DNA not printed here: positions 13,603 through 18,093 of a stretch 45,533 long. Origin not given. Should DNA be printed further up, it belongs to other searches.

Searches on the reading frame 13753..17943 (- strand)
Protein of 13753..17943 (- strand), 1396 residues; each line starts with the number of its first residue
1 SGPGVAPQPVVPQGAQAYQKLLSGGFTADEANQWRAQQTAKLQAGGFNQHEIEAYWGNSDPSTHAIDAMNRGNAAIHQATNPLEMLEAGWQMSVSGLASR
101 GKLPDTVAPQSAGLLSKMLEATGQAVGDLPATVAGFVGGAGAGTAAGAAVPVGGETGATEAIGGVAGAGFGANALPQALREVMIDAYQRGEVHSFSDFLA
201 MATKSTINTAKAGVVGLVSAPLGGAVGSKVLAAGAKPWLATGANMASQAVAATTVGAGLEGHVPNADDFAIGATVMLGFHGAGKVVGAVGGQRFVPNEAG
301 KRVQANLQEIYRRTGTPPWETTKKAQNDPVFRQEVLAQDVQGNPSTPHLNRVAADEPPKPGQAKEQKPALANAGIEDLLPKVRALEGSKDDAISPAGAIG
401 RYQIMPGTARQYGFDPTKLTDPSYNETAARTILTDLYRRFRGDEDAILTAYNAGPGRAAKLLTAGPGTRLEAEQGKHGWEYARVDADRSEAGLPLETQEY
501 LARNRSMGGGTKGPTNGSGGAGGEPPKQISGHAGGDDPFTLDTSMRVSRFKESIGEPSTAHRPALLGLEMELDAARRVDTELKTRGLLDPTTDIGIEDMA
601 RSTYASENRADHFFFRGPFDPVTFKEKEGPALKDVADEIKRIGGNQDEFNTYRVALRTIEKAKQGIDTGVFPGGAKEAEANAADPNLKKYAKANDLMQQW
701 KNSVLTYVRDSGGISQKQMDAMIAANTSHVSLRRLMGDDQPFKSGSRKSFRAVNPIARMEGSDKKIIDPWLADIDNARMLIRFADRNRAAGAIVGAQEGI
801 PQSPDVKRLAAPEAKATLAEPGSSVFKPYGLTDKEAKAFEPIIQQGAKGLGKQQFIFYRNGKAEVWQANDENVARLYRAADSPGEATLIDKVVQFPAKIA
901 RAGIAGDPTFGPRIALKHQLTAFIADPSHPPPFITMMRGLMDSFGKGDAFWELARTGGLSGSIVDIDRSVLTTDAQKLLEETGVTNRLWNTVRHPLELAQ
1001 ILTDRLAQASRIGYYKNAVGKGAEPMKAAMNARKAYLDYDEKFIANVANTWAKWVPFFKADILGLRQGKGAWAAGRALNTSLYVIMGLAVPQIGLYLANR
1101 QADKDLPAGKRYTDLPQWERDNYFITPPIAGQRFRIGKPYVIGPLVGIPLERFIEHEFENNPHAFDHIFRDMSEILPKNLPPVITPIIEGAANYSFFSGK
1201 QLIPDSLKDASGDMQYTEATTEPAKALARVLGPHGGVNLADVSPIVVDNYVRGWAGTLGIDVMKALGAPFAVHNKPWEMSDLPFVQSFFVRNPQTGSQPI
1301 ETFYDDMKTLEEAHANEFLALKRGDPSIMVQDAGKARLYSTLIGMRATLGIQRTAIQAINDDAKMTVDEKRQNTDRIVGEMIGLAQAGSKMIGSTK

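Call 33: search_protein_families(library=phrogs, proteins=[window:13753-17943:-], max_evalue=0.0001)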
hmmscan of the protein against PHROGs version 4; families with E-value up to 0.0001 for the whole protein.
window:13753-17943:- (1396 aa): 10 families
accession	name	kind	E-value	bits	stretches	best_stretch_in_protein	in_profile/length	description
phrog_9854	-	unknown function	7.1e-60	203.9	2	857-1393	1092-1635/1636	-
phrog_2013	-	tail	2.8e-17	63.7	1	377-469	484-579/657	lytic tail protein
phrog_669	-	lysis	4.4e-11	41.8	1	391-460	952-1025/1946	endolysin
phrog_28504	-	tail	5.7e-09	36.3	1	383-465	256-337/597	lytic tail fiber protein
phrog_21143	-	tail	1.4e-08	34.6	1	376-460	19-103/576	lytic tail fiber protein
phrog_21776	-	other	2e-07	32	1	394-456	142-211/238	transglycosylase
phrog_10475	-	lysis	2.4e-06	27.5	1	386-505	301-393/700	endolysin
phrog_1044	-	lysis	2.5e-05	23.7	1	393-504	260-367/900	endolysin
phrog_28014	-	unknown function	3.6e-05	24.5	1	390-457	64-131/224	-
phrog_14342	-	tail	9.8e-05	23.1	1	389-463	170-242/272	lytic tail fiber protein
